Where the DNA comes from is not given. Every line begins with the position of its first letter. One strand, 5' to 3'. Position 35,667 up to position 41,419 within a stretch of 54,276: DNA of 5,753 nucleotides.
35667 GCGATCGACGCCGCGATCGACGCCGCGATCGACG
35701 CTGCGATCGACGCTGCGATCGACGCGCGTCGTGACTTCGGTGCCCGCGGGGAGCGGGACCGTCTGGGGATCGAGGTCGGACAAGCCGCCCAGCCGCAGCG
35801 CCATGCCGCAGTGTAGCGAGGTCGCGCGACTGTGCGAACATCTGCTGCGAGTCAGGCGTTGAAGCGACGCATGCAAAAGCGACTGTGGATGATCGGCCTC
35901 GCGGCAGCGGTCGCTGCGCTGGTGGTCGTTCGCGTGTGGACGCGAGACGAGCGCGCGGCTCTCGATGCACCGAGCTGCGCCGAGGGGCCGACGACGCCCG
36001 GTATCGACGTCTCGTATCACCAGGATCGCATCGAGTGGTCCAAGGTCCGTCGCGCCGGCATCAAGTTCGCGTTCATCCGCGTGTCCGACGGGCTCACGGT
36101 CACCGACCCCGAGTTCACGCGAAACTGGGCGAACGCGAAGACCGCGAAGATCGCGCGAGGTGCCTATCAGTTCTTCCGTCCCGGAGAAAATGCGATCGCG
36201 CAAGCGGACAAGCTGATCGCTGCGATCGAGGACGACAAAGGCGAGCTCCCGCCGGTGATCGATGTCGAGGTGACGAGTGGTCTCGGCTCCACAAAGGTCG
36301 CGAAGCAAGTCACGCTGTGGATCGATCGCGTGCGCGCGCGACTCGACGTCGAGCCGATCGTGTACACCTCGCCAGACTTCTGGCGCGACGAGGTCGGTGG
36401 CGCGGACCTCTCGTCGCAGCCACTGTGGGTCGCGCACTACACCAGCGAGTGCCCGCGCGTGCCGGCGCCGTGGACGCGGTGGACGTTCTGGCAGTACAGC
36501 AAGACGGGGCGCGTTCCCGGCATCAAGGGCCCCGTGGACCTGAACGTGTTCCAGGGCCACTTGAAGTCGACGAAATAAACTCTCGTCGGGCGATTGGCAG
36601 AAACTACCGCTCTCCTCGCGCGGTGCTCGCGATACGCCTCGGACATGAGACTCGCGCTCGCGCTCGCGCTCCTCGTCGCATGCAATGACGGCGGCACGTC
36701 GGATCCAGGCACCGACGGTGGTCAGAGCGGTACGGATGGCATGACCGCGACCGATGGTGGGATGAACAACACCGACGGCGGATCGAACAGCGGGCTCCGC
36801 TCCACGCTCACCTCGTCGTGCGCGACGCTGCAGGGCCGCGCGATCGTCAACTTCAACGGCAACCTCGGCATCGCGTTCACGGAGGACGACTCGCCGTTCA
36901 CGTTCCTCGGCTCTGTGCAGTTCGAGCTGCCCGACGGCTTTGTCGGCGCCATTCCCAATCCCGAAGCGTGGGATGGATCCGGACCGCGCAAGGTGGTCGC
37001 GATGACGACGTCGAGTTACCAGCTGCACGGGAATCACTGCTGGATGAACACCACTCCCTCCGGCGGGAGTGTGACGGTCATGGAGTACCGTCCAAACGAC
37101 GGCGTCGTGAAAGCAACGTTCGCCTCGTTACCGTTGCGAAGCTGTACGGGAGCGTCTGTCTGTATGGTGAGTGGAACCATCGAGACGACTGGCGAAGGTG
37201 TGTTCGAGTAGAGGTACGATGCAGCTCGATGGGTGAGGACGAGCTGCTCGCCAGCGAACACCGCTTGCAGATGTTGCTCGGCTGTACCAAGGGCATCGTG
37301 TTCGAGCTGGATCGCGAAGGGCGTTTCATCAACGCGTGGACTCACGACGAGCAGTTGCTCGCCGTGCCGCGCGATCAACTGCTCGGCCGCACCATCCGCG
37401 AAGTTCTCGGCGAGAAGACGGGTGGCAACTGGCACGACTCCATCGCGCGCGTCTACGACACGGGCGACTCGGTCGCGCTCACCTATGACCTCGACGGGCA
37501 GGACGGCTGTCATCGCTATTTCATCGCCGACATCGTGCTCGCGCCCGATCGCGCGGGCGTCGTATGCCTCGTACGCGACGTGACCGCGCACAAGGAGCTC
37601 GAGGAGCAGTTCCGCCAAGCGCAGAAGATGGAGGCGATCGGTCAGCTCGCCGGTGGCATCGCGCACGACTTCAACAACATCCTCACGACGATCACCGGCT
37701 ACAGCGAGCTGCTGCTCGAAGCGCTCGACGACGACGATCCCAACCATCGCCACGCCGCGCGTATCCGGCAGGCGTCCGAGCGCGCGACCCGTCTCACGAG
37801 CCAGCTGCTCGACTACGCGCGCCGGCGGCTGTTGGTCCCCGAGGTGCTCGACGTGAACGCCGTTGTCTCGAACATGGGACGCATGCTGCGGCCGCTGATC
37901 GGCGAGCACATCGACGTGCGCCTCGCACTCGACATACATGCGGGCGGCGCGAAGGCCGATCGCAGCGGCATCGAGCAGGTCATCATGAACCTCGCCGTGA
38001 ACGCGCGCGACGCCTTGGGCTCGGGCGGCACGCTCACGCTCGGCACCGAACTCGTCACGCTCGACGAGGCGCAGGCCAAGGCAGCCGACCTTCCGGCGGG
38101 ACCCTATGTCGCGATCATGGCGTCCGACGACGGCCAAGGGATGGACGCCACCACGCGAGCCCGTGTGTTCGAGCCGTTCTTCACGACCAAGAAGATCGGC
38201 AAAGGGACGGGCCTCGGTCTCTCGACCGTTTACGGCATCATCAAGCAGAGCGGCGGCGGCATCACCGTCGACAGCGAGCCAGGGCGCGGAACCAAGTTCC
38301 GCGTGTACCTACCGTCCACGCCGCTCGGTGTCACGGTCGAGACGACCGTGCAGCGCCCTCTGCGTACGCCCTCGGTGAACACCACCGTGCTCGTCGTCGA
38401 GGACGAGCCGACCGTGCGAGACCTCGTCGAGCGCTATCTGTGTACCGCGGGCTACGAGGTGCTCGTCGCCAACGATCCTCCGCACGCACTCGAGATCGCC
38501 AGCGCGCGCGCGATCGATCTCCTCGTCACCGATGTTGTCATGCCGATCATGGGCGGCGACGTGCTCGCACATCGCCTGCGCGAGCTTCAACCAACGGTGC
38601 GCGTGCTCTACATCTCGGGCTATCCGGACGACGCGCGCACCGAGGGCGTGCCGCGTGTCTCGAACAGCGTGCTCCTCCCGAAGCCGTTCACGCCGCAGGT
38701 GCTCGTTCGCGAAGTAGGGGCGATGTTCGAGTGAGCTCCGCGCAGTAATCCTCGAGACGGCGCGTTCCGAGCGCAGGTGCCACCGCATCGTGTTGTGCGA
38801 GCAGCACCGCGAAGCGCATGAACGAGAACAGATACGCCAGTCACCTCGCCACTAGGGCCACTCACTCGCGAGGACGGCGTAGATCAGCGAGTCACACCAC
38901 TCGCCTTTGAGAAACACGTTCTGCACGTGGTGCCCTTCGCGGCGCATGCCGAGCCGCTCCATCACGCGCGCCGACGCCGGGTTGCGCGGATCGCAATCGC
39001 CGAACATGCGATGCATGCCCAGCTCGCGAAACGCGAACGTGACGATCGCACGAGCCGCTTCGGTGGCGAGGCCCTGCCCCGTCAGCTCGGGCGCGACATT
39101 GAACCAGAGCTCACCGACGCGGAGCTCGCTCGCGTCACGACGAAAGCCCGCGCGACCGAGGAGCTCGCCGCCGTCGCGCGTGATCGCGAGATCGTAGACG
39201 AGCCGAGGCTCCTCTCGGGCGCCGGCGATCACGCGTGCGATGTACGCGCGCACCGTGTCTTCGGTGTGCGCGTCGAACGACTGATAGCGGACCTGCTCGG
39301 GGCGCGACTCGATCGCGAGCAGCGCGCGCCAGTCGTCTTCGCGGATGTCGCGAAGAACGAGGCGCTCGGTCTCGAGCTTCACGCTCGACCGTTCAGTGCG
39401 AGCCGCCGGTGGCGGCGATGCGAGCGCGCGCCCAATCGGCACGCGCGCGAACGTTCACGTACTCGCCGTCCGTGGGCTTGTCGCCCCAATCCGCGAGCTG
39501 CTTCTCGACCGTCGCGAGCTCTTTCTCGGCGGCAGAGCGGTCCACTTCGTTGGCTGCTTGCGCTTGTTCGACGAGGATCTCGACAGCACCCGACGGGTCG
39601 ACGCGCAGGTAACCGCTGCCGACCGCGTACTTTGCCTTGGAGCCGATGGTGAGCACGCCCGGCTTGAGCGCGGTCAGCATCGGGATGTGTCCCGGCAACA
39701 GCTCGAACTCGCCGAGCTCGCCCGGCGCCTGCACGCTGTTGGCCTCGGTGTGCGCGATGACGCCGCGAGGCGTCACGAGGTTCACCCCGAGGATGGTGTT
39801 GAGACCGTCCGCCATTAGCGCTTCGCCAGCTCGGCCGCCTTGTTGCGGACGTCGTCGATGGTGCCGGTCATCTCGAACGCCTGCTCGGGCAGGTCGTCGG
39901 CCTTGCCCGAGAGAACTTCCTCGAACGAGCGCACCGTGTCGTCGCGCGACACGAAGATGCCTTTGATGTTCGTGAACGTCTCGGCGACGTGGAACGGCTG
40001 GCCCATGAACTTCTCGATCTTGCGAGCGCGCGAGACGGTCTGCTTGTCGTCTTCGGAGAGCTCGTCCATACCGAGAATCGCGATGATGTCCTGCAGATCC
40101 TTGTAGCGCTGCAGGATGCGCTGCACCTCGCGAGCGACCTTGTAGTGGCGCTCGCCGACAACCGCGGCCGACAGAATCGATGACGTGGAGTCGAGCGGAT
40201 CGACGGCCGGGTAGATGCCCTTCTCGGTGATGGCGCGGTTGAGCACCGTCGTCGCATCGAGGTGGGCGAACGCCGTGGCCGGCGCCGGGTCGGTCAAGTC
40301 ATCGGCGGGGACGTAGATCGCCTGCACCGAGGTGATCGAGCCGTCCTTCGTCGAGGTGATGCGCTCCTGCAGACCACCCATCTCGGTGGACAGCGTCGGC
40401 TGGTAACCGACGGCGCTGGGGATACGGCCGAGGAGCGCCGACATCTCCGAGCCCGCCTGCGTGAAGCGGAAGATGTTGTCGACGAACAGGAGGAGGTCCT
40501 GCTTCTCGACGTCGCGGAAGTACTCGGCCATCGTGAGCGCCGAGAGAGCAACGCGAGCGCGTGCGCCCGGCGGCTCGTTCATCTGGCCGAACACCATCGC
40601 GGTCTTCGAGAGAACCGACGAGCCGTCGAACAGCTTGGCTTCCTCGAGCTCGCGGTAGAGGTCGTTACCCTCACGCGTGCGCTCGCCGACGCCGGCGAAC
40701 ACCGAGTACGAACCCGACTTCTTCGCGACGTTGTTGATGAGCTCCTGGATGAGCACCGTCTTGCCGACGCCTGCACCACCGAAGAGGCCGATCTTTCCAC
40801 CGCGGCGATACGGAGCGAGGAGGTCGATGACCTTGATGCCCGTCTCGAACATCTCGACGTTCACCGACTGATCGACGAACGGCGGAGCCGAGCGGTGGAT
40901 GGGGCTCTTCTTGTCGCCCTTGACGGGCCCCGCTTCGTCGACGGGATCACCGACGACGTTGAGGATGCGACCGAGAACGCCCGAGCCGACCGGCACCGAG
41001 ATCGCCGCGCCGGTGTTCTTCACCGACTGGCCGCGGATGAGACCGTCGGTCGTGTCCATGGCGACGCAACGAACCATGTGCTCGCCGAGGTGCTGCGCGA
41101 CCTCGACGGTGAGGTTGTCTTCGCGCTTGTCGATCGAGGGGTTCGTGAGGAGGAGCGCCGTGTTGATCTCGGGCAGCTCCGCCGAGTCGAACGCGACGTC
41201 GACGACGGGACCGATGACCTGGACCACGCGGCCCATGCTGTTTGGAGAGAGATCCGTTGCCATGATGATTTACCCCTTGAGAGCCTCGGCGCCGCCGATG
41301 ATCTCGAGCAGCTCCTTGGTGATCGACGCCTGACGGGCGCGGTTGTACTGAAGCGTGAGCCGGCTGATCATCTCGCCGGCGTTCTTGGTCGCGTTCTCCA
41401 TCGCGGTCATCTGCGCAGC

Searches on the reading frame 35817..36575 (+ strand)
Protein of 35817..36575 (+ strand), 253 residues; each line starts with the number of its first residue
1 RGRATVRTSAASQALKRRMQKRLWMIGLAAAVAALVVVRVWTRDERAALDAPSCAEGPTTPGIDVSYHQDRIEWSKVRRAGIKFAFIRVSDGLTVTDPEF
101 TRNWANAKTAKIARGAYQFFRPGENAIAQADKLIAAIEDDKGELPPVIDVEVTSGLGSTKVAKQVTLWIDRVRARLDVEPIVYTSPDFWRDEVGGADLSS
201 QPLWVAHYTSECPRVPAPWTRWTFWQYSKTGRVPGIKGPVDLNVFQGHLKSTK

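Call 31: search_protein_families(library=pfam, proteins=[window:35817-36575:+], max_evalue=0.0001)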
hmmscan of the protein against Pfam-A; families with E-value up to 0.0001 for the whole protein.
window:35817-36575:+ (253 aa): 1 family
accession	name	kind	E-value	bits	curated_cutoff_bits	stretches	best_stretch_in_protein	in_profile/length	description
PF01183.26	Glyco_hydro_25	-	1.3e-45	156.4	27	1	63-236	1-180/180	Glycosyl hydrolases family 25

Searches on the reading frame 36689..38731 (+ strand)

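Call 31: search_protein_families(library=pfam, proteins=[window:36689-38731:+], max_evalue=0.0001)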
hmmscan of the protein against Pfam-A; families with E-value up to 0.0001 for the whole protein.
window:36689-38731:+ (681 aa): 4 families
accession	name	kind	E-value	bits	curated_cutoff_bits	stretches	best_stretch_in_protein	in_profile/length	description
PF02518.31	HATPase_c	-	3.3e-19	69.8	26.4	1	424-544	2-110/111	Histidine kinase-, DNA gyrase B-, and HSP90-like ATPase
PF00072.30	Response_reg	-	1.1e-17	64.7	30.2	1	567-675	1-109/111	Response regulator receiver domain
PF00512.31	HisKA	-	3e-12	46.9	26.9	1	318-379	3-63/66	His Kinase A (phospho-acceptor) domain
PF08448.16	PAS_4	-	1.3e-07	32.3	23.1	1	203-302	7-109/110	PAS fold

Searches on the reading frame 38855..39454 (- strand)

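Call 32: search_protein_families(library=pfam, proteins=[window:38855-39454:-], max_evalue=0.0001)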
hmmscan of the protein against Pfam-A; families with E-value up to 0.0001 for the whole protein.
window:38855-39454:- (200 aa): 3 families
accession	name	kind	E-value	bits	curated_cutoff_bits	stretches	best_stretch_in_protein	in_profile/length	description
PF13302.13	Acetyltransf_3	-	6.2e-29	101.9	25.4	1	31-171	1-138/138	Acetyltransferase (GNAT) domain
PF00583.31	Acetyltransf_1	-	3.9e-11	43.7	20.7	1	74-170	27-116/116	Acetyltransferase (GNAT) family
PF13523.12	Acetyltransf_8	-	8.9e-06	25.8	27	1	122-175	89-142/145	Acetyltransferase (GNAT) domain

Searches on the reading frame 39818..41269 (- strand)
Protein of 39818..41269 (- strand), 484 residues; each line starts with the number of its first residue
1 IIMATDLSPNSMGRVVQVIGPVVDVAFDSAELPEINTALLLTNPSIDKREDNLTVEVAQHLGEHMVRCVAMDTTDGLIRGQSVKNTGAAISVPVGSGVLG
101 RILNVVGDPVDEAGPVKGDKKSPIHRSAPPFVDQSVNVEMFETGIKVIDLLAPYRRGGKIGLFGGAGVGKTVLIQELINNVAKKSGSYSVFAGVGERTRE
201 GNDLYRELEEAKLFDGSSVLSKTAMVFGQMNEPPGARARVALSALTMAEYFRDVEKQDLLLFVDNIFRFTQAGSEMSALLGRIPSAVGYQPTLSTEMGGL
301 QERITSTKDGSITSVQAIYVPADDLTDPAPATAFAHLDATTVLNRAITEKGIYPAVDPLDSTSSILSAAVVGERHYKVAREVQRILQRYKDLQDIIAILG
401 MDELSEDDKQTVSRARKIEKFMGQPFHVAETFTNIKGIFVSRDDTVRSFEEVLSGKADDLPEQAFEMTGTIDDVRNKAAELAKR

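Call 32: search_protein_families(library=pfam, proteins=[window:39818-41269:-], max_evalue=0.0001)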
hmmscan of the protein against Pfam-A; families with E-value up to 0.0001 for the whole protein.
window:39818-41269:- (484 aa): 3 families
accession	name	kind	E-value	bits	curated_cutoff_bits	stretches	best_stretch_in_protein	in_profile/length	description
PF00006.31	ATP-synt_ab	-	1e-70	238.1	29.5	1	144-363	1-213/213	ATP synthase alpha/beta family, nucleotide-binding domain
PF02874.29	ATP-synt_ab_N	-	1.6e-19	70.6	20.9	1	15-87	1-69/69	ATP synthase alpha/beta family, beta-barrel domain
PF22919.1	ATP-synt_VA_C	-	6.7e-17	61.8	24.7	1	370-435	7-74/101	C-terminal domain of V and A type ATP synthase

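Call 55: find_homologous_proteins(query=window:39818-41263:-, max_evalue=1e-100)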
Query seq(482 aa) (482 aa): 7999 proteins with E <= 1e-100 among 8000 candidates; the best 120 are listed.
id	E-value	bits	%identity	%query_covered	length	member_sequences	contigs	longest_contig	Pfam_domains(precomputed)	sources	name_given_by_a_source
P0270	0.0e+0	1018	97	100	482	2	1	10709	PF02874.30,PF00006.32,PF22919.2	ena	-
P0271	0.0e+0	1013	96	100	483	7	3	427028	PF02874.30,PF00006.32,PF22919.2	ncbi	ncbi:MAG: F0F1 ATP synthase subunit beta [Kofleriaceae bacterium]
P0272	0.0e+0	1011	96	100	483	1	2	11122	PF02874.30,PF00006.32,PF22919.2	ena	-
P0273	2.8e-297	1004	95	100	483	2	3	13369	PF02874.30,PF00006.32,PF22919.2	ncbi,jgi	-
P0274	1.1e-295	999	95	100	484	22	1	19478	PF02874.30,PF00006.32,PF22919.2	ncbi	-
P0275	1.9e-295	998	95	100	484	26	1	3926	PF02874.30,PF00006.32,PF22919.2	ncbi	-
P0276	1.6e-294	995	94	100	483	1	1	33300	PF02874.30,PF00006.32,PF22919.2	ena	-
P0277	2.0e-294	994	94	100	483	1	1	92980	PF02874.30,PF00006.32,PF22919.2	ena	-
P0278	6.6e-294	993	94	100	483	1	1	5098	PF02874.30,PF00006.32,PF22919.2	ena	-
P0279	3.5e-292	987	94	100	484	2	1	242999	PF02874.30,PF00006.32,PF22919.2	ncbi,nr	ncbi:MAG: F0F1 ATP synthase subunit beta [Kofleriaceae bacterium]|nr:F0F1 ATP synthase subunit beta 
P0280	5.3e-291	983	94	99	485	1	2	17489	PF02874.30,PF00006.32,PF22919.2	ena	-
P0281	7.6e-289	976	92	100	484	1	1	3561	PF02874.30,PF00006.32,PF22919.2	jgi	jgi:F-type H+-transporting ATPase subunit beta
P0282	5.6e-288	973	92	100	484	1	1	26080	PF02874.30,PF00006.32,PF22919.2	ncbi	-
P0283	3.6e-287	971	93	98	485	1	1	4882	PF02874.30,PF00006.32,PF22919.2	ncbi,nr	ncbi:MAG: F0F1 ATP synthase subunit beta [Myxococcales bacterium]|nr:F0F1 ATP synthase subunit beta 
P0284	4.0e-287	970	92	100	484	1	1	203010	PF02874.30,PF00006.32,PF22919.2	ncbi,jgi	ncbi:MAG TPA: F0F1 ATP synthase subunit beta [Kofleriaceae bacterium]|jgi:F-type H+-transporting ATP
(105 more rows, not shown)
